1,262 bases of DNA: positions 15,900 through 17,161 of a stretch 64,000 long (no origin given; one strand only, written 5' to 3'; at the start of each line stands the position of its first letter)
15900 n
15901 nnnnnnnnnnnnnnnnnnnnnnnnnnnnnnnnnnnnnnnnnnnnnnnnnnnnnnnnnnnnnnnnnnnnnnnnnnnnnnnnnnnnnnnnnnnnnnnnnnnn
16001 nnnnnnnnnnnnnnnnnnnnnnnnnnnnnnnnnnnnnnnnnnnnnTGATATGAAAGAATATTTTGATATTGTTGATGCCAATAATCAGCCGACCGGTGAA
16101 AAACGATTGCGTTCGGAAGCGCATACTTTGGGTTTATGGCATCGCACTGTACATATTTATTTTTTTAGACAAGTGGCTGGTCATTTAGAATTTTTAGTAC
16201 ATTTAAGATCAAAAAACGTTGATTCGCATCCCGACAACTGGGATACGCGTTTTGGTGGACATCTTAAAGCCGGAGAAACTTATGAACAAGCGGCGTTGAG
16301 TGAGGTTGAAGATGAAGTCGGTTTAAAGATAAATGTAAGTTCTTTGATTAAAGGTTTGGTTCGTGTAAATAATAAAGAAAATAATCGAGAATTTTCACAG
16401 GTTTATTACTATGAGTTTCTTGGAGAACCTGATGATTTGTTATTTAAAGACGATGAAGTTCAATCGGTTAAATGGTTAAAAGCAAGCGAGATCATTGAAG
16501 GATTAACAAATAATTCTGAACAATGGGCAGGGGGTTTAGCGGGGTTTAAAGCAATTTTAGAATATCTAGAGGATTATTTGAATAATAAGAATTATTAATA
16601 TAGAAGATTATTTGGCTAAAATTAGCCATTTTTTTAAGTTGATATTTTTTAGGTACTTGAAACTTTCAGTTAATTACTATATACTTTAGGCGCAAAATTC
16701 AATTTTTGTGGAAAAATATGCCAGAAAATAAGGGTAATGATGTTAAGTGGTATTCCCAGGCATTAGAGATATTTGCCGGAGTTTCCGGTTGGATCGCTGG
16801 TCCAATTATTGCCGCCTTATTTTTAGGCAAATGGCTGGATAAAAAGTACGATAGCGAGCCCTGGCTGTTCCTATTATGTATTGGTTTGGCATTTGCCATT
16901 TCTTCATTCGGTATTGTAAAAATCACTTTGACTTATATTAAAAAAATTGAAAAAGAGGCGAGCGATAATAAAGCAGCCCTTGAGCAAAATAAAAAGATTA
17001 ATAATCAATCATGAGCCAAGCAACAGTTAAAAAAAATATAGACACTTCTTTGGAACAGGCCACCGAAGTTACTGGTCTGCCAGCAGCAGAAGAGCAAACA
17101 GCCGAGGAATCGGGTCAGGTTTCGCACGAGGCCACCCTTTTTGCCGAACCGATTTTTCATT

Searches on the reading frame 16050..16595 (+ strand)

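Call 47: search_protein_families(library=pfam, proteins=[window:16050-16595:+], max_evalue=0.01)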
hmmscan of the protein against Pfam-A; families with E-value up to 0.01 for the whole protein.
window:16050-16595:+ (182 aa): 1 family
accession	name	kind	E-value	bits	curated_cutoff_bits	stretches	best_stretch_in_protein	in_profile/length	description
PF00293.34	NUDIX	-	4.1e-12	46.7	21.1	1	31-152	3-123/134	NUDIX domain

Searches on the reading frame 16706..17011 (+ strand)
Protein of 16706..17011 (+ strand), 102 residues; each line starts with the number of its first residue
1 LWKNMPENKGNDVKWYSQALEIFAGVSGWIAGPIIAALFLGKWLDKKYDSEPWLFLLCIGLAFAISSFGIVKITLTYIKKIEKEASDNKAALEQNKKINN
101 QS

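Call 47: search_protein_families(library=pfam, proteins=[window:16706-17011:+], max_evalue=0.01)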
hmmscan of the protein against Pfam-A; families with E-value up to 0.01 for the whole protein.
window:16706-17011:+ (102 aa): 1 family
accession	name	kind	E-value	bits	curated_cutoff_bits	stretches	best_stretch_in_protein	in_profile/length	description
PF09527.15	ATPase_gene1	-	1.2e-08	35.3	26.6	1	30-72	11-53/54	Putative F0F1-ATPase subunit Ca2+/Mg2+ transporter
